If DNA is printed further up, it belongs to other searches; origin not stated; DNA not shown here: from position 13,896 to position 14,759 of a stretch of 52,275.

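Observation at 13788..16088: DltC/DltA-like carrier module wired to a hexapeptide acyltransferase, with no DltB/DltD, inside a Wzx/Wzy glycan operon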

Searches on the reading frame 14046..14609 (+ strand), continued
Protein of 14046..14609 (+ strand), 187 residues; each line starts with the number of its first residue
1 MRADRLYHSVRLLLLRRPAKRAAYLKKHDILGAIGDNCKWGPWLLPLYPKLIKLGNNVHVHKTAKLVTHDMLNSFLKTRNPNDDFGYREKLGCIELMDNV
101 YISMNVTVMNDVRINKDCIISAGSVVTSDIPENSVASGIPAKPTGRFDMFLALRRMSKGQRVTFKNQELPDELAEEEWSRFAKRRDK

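Call 48: search_protein_families(library=ncbifam, proteins=[L025:9544-11196:+, L025:9283-9489:+, L025:11200-11592:+, L025:8564-9199:+, L025:8001-8558:+], max_evalue=0.001)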
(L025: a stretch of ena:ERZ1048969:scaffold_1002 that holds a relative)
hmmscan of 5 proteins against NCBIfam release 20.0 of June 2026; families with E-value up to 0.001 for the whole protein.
L025:9544-11196:+ (550 aa): 2 families
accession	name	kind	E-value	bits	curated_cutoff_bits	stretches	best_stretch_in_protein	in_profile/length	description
TIGR01686.1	FkbH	subfamily_domain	2.6e-80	270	146.65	1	194-517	3-320/323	FkbH domain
TIGR01681.1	HAD-SF-IIIC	subfamily_domain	1.5e-19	71.1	35.75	1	195-316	1-129/132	HAD-IIIC family phosphatase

L025:9283-9489:+ (68 aa): 10 families
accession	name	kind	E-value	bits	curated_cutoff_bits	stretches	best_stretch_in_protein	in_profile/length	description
NF002148.0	PRK00982.1-2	subfamily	6.6e-09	35.5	71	1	3-68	7-75/79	acyl carrier protein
NF002147.0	PRK00982.1-1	equivalog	1.7e-07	30.9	84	1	13-67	22-77/83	acyl carrier protein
NF002150.0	PRK00982.1-4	subfamily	1.9e-07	31.2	66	1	10-68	15-76/80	acyl carrier protein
NF040636.1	AcpM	exception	3.1e-07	30.3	146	1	13-68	20-76/93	meromycolate extension acyl carrier protein AcpM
NF002151.0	PRK00982.1-5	equivalog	2.1e-06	27.8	92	1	15-67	20-73/78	acyl carrier protein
TIGR00517.1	acyl_carrier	equivalog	4e-06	26.6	70.45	1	5-67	8-73/77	acyl carrier protein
NF005798.0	PRK07639.1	equivalog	4.6e-05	23.8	100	1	28-55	37-64/91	petrobactin biosynthesis protein AsbD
NF002149.0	PRK00982.1-3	equivalog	0.00016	21.5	106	1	2-66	5-72/78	acyl carrier protein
NF006031.0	PRK08172.1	equivalog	0.00024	21.7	76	1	30-68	37-75/82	acyl carrier protein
NF003464.0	PRK05087.1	equivalog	0.00043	20.3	68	1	2-54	4-59/78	D-alanine--poly(phosphoribitol) ligase subunit DltC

L025:11200-11592:+ (130 aa): 1 family
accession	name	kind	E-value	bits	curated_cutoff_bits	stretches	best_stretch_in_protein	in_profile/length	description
TIGR03081.1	metmalonyl_epim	equivalog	6.1e-14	52.7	114.95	1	2-117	1-115/129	methylmalonyl-CoA epimerase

L025:8564-9199:+ (211 aa): 39 families (the best 25 are shown)
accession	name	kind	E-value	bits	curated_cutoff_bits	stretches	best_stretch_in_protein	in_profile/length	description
TIGR03570.1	NeuD_NnaD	subfamily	5.2e-58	196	160.8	1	3-207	1-202/202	NeuD/PglB/VioB family sugar acetyltransferase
NF002060.0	PRK00892.1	subfamily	5.7e-18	65.1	207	2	137-207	242-313/345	UDP-3-O-(3-hydroxymyristoyl)glucosamine N-acyltransferase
NF003657.0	PRK05289.1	equivalog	8.4e-16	57.8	226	2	124-208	108-192/264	acyl-ACP--UDP-N-acetylglucosamine O-acyltransferase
TIGR01853.1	lipid_A_lpxD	equivalog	3.8e-15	55.6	242.5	2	136-207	232-303/325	UDP-3-O-(3-hydroxymyristoyl)glucosamine N-acyltransferase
TIGR01852.1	lipid_A_lpxA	equivalog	3.2e-14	52.8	231.05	2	124-208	103-187/254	acyl-ACP--UDP-N-acetylglucosamine O-acyltransferase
NF010934.1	PRK14354.1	equivalog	1.4e-11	43.6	450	2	74-151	234-308/447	bifunctional UDP-N-acetylglucosamine diphosphorylase/glucosamine-1-phosphate N-acetyltransferase GlmU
NF010937.0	PRK14357.1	equivalog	1.7e-10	40.4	658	1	73-149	226-299/448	bifunctional UDP-N-acetylglucosamine diphosphorylase/glucosamine-1-phosphate N-acetyltransferase GlmU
TIGR03532.1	DapD_Ac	equivalog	2.3e-10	40.5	231.75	1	93-210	87-212/231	2,3,4,5-tetrahydropyridine-2,6-dicarboxylate N-acetyltransferase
TIGR01173.1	glmU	equivalog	1.1e-09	37.7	366.85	1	160-201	393-434/452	bifunctional UDP-N-acetylglucosamine diphosphorylase/glucosamine-1-phosphate N-acetyltransferase GlmU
NF010935.0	PRK14355.1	equivalog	1.4e-09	37.1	718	1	73-151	239-314/459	bifunctional UDP-N-acetylglucosamine diphosphorylase/glucosamine-1-phosphate N-acetyltransferase GlmU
NF007240.0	PRK09677.1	equivalog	5.1e-09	35.9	243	1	160-211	132-183/192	putative lipopolysaccharide biosynthesis O-acetyl transferase WbbJ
NF058585.1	HptprglPActTf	PfamEq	3.8e-08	33.1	300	1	136-210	79-158/172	heptaprenylglyceryl phosphate O-acetyltransferase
TIGR02353.1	NRPS_term_dom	equivalog_domain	4.1e-08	32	423.1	1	156-209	158-213/695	Pls/PosA family non-ribosomal peptide synthetase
NF007499.0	PRK10092.1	equivalog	1.2e-07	31.7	314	1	157-210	128-181/183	maltose O-acetyltransferase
NF010938.0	PRK14358.1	equivalog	1.2e-07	30.6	500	1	88-154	253-319/481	bifunctional N-acetylglucosamine-1-phosphate uridyltransferase/glucosamine-1-phosphate acetyltransferase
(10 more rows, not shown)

L025:8001-8558:+ (185 aa): 36 families (the best 25 are shown)
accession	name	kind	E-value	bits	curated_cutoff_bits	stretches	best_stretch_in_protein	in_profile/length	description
NF007076.0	PRK09527.1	equivalog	5.4e-17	61.9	347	1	32-148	76-188/203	galactoside O-acetyltransferase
NF058585.1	HptprglPActTf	PfamEq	1.7e-14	53.7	300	1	47-150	73-165/172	heptaprenylglyceryl phosphate O-acetyltransferase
TIGR03570.1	NeuD_NnaD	subfamily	4.1e-13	49.4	160.8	1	89-140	151-202/202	NeuD/PglB/VioB family sugar acetyltransferase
NF007797.0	PRK10502.1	subfamily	2.6e-12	46.8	192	1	48-142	69-176/183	WcaF family extracellular polysaccharide biosynthesis acetyltransferase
NF007240.0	PRK09677.1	equivalog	1.7e-11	43.9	243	1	52-145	86-184/192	putative lipopolysaccharide biosynthesis O-acetyl transferase WbbJ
TIGR03532.1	DapD_Ac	equivalog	1.2e-10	41.5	231.75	1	92-150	161-219/231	2,3,4,5-tetrahydropyridine-2,6-dicarboxylate N-acetyltransferase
NF007499.0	PRK10092.1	equivalog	3.8e-10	39.9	314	1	34-143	76-181/183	maltose O-acetyltransferase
NF000311.1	Vat_ABCDEFH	equivalog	4.7e-10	39.4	300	1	88-143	107-162/201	Vat family streptogramin A O-acetyltransferase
NF038307.1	EPS_acetyl_HpsU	equivalog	2e-09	37.3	305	1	47-140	67-173/178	hormogonium polysaccharide biosynthesis acetyltransferase HpsU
NF000101.1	stregram_VatA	exception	1.2e-08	34.9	450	1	89-143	116-170/219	streptogramin A O-acetyltransferase Vat(A)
NF000097.1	stregram_VatC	exception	1.5e-08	34.8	425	1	88-142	115-169/212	streptogramin A O-acetyltransferase Vat(C)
NF041874.1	EPS_EpsC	equivalog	1.6e-08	34.5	150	1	78-142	100-164/168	serine O-acetyltransferase EpsC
NF007564.0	PRK10191.1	equivalog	2.2e-07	30.5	196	1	81-136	98-153/162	colanic acid biosynthesis acetyltransferase WcaB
TIGR04016.1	WcaB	equivalog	2.3e-07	30.5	194.65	1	81-136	82-137/146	colanic acid biosynthesis acetyltransferase WcaB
NF000147.1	stregram_VatF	exception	3e-07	30.1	400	1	88-142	117-171/221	streptogramin A O-acetyltransferase Vat(F)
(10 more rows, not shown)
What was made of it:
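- On PglD/NeuD/VioB N-acetyltransferase family: Genuine members at 196 bits lie beside the sister-clade LbH (call 48).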

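Call 52: search_protein_families(library=pfam, proteins=[L017:7622-8170:+, L017:11239-12210:+, L017:12226-12867:+, L017:14990-15925:+, L017:16616-17386:+, L017:1842-3044:+, L017:483-1763:+, L017:3147-3803:+], max_evalue=0.001)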
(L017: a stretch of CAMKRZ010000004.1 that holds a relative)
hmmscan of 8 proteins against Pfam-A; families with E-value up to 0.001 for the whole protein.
L017:7622-8170:+ (182 aa): 1 family
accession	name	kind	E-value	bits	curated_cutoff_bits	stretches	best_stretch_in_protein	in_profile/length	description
PF00583.31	Acetyltransf_1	-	2.2e-07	31.6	20.7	1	49-146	24-116/116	Acetyltransferase (GNAT) family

L017:11239-12210:+ (323 aa): 4 families
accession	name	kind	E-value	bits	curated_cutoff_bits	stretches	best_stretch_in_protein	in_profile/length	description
PF21360.3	PylC-like_N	-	5.6e-38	129.4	27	1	4-100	1-96/96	PylC-like, N-terminal domain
PF02655.19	ATP-grasp_3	-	7.3e-14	52.6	23.2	1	112-272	3-159/160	ATP-grasp domain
PF15632.11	ATPgrasp_Ter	-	5.8e-11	42.7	29.1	1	179-300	2-115/131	ATP-grasp in the biosynthetic pathway with Ter operon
PF07478.18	Dala_Dala_lig_C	-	6e-08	32.9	24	1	130-214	20-109/204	D-ala D-ala ligase C-terminus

L017:12226-12867:+ (213 aa): 3 families
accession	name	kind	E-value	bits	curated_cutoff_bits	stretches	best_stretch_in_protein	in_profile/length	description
PF00132.30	Hexapep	-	1.5e-11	43.9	27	1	161-196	1-36/36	Bacterial transferase hexapeptide (six repeats)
PF25084.1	LbH_EIF2B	-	2.5e-11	44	54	1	111-199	10-98/105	EIF2B subunit epsilon LbH domain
PF14602.12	Hexapep_2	-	6.8e-06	26.1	27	1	163-195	3-33/34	Hexapeptide repeat of succinyl-transferase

L017:14990-15925:+ (311 aa): 1 family
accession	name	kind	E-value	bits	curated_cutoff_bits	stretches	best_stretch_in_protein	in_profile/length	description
PF00698.26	Acyl_transf_1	-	5.1e-43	148.2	32.7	1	8-296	2-282/319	Acyl transferase domain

L017:16616-17386:+ (256 aa): 3 families
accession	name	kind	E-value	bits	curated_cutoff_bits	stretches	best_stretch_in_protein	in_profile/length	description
PF13561.12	adh_short_C2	-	5.4e-49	167.3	27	1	18-253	3-235/236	Enoyl-(Acyl carrier protein) reductase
PF00106.31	adh_short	-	7.5e-42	143.5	26.6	1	10-197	1-190/195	short chain dehydrogenase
PF08659.16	KR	-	2.8e-15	57.1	22.6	1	12-171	3-164/180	KR domain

L017:1842-3044:+ (400 aa): 3 families
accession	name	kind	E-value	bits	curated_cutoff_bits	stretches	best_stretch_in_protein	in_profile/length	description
PF02773.21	S-AdoMet_synt_C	-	1.1e-70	236.4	25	1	249-388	1-138/138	S-adenosylmethionine synthetase, C-terminal domain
PF02772.21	S-AdoMet_synt_M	-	3.1e-52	176.2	29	1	130-247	2-120/120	S-adenosylmethionine synthetase, central domain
PF00438.25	S-AdoMet_synt_N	-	1e-46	157.9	33.1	1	4-101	2-99/99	S-adenosylmethionine synthetase, N-terminal domain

L017:483-1763:+ (426 aa): 1 family
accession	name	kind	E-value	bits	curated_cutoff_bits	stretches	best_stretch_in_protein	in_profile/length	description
PF00275.25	EPSP_synthase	-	1.1e-96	324.6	22.8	1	7-413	2-417/417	EPSP synthase (3-phosphoshikimate 1-carboxyvinyltransferase)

L017:3147-3803:+ (218 aa): 3 families
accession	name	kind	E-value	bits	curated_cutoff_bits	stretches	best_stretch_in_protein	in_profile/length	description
PF00535.33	Glycos_transf_2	-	2.8e-41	141.7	23.3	1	15-170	1-161/168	Glycosyl transferase family 2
PF13641.12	Glyco_tranf_2_3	-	1.6e-12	48.4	27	1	12-117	2-112/230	Glycosyltransferase like family 2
PF10111.15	Glyco_tranf_2_2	-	2.1e-11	44.3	27.3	1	15-116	1-111/276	Glycosyltransferase like family 2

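Call 56: predict_structure(alignment_id=A2)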
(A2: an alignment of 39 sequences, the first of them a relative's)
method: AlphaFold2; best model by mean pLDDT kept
length: 187 residues; sequences in the alignment: 39
mean_pLDDT: 95.0   pTM: 0.85
mean pLDDT of the five models: 95.0, 94.9, 94.7, 92.6, 91.3
residues with pLDDT >= 90: 170; 70-90: 16; 50-70: 1; < 50: 0
segments of 3 or more residues with pLDDT < 50: none
pLDDT, mean of each block of 10 residues (from residue 1): 89 96 98 98 96 99 97 94 93 98 98 98 98 98 97 88 86 93 91
secondary structure, 60 per line:
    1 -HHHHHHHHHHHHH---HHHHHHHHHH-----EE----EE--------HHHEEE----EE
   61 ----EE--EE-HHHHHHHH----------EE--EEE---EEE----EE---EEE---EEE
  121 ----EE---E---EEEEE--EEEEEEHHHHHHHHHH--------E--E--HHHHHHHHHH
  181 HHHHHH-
elements in order: H2-14 H18-27 E52-54 H72-79 E94-96 E100-102 E112-114 E118-120 E134-138 E141-146 H147-156 H171-186
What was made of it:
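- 14046..14609 (+): LbH acyltransferase (187 aa); invariant His69-Asp70. AF2 model at pLDDT 95 (call 56).
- Tried and rejected: Adding the sister clade gave pLDDT 95 (call 56).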

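Call 58: fold_search(model_id=the predicted structure, library=pdb)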
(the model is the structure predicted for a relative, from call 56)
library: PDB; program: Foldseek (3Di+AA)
matches with E <= 10: 589; with E <= 0.001: 138
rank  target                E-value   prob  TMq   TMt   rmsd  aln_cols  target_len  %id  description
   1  3nz2_C                1.5e-07  1.00  0.58  0.59   3.8       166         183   17  Crystal Structure of Hexapeptide-Repeat containing-Acetyltransferase VCA0836 Complexed with Acetyl Co Enzyme A from Vi (released 2010-08-04)
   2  3nz2_I                1.6e-07  1.00  0.56  0.57   5.0       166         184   18  Crystal Structure of Hexapeptide-Repeat containing-Acetyltransferase VCA0836 Complexed with Acetyl Co Enzyme A from Vi (released 2010-08-04)
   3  3nz2_B                2.3e-07  1.00  0.57  0.58   3.9       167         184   17  Crystal Structure of Hexapeptide-Repeat containing-Acetyltransferase VCA0836 Complexed with Acetyl Co Enzyme A from Vi (released 2010-08-04)
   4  2p2o_D                3.1e-07  1.00  0.54  0.55   4.0       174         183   21  Crystal structure of maltose transacetylase from Geobacillus kaustophilus P2(1) crystal form (released 2007-05-15)
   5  3nz2_A                4.8e-07  1.00  0.59  0.61   3.3       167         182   17  Crystal Structure of Hexapeptide-Repeat containing-Acetyltransferase VCA0836 Complexed with Acetyl Co Enzyme A from Vi (released 2010-08-04)
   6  2p2o_A                4.8e-07  1.00  0.54  0.55   4.0       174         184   21  Crystal structure of maltose transacetylase from Geobacillus kaustophilus P2(1) crystal form (released 2007-05-15)
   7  4isx_B                4.8e-07  1.00  0.54  0.55   3.9       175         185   23  The crystal structure of maltose o-acetyltransferase from clostridium difficile 630 in complex with acetyl-coa (released 2013-01-30)
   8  3nz2_J                5.4e-07  1.00  0.59  0.59   3.7       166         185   18  Crystal Structure of Hexapeptide-Repeat containing-Acetyltransferase VCA0836 Complexed with Acetyl Co Enzyme A from Vi (released 2010-08-04)
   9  4egg_C                6.1e-07  1.00  0.55  0.55   6.2       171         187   24  Computationally Designed Self-assembling tetrahedron protein, T310 (released 2012-05-30)
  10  1kqa_A                6.4e-07  1.00  0.57  0.54   7.3       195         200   19  GALACTOSIDE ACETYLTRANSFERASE IN COMPLEX WITH COENZYME A (released 2002-04-10)
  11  3ect                  1.0e-06  1.00  0.56  0.59   4.9       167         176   17  Crystal Structure of the Hexapeptide-Repeat Containing-Acetyltransferase VCA0836 from Vibrio cholerae (released 2008-09-16)
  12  2ic7_A                1.4e-06  1.00  0.54  0.54   4.2       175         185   20  Crystal Structure of Maltose Transacetylase from Geobacillus kaustophilus (released 2006-11-07)
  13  5u2k                  2.0e-06  1.00  0.55  0.54   6.1       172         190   26  Crystal structure of Galactoside O-acetyltransferase complex with CoA (H3 space group) (released 2016-12-14)
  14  3hjj_B                2.0e-06  1.00  0.53  0.53   4.0       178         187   19  Crystal Structure of Maltose O-acetyltransferase from Bacillus anthracis (released 2009-06-02)
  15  3srt_A                2.5e-06  1.00  0.49  0.49   5.3       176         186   23  The crystal structure of a maltose O-acetyltransferase from Clostridium difficile 630 (released 2011-08-03)
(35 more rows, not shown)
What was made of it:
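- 14046..14609 (+): Nearest folds are MAT/GAT O-acetyltransferases, then the Pcryo_0619 and AntD N-acyltransferases (call 58).
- On LbH (hexapeptide) acyltransferases, GAT/MAT/WcaF-like class: The top Foldseek hits are MAT/GAT enzymes (call 58).
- Closest known: LpxA/LpxD and MAT/GAT LbH acyltransferases. Same: MAT/GAT are the nearest solved folds, at TM 0.54-0.6 (call 58).
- Closest known: LpxA/LpxD and MAT/GAT LbH acyltransferases. Different: Sequence identity to the solved neighbours is 14-26% in the fold search (call 58).
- Closest known: AntD of the Bacillus anthrose pathway. Same: It is among the fold hits (call 58).
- All solved neighbours of the LbH bind CoA (call 58).
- Tried and rejected: Both kinds of enzyme are among the hits, at similar TM scores (call 58), so the question stays open.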

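Call 61: find_encoding_contigs(protein=P0110, flank=10000, max_places=1)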
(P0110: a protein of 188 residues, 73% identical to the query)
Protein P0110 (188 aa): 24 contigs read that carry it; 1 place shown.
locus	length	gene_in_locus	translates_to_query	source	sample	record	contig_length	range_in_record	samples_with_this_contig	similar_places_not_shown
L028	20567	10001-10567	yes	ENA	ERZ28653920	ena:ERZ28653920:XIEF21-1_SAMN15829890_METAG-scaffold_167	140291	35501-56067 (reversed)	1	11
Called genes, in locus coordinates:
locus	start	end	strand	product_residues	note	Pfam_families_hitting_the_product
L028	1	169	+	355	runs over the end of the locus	PF14397:ATPgrasp_ST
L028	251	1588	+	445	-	PF02786:CPSase_L_D2, PF07478:Dala_Dala_lig_C, PF13535:ATP-grasp_4 (weak), PF18603:LAL_C2 (weak)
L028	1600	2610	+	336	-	-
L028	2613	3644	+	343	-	PF04339:FemAB_like (weak), PF02388:FemAB (faint), PF13480:Acetyltransf_6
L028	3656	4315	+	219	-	PF02585:PIG-L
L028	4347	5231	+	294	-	PF25084:LbH_EIF2B (weak), PF14602:Hexapep_2 (faint), PF25087:GMPPB_C (weak), PF00132:Hexapep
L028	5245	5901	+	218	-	PF02397:Bac_transf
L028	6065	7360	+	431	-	PF04932:Wzy_C (weak)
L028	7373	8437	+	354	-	-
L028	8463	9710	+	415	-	-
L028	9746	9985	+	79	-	-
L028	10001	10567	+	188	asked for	PF00132:Hexapep (weak)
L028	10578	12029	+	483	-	PF00501:AMP-binding, PF13193:AMP-binding_C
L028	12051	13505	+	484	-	PF01943:Polysacc_synt, PF13440:Polysacc_synt_3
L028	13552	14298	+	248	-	PF00483:NTP_transferase, PF12804:NTP_transf_3, PF20202:DUF6564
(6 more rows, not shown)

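Call 62: find_encoding_contigs(protein=P0105, flank=10000, max_places=1)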
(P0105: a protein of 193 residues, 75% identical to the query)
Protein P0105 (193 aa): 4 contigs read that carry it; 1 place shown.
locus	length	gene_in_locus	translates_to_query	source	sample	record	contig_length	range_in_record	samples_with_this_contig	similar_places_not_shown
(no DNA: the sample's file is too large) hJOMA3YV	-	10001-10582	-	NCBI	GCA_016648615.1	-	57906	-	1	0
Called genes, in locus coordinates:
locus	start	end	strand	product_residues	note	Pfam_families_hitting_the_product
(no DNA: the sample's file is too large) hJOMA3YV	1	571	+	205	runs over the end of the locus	PF00753:Lactamase_B, PF13483:Lactamase_B_3 (weak), PF12706:Lactamase_B_2 (faint)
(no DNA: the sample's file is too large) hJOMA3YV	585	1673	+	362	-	PF08392:FAE1_CUT1_RppA (weak), PF08545:ACP_syn_III, PF08541:ACP_syn_III_C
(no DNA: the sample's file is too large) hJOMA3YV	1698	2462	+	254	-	PF00106:adh_short, PF08659:KR, PF13561:adh_short_C2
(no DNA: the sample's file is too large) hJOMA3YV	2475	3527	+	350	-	PF08392:FAE1_CUT1_RppA (weak), PF08545:ACP_syn_III, PF08541:ACP_syn_III_C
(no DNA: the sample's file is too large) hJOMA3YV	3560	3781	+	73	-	-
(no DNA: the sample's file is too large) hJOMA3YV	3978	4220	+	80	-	-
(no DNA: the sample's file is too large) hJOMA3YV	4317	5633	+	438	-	PF04932:Wzy_C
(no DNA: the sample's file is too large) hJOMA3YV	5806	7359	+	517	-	PF01039:Carboxyl_trans, PF03255:ACCA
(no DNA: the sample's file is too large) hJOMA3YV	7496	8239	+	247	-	PF00106:adh_short, PF08659:KR, PF13561:adh_short_C2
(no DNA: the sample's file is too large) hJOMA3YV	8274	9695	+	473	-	PF00501:AMP-binding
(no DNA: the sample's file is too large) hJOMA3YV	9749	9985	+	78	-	PF00550:PP-binding (weak)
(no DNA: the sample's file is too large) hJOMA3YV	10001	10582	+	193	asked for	PF00132:Hexapep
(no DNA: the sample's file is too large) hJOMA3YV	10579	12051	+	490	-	PF00501:AMP-binding, PF13193:AMP-binding_C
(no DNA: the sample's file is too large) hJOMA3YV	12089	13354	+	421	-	-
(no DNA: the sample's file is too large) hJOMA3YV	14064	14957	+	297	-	PF00126:HTH_1, PF03466:LysR_substrate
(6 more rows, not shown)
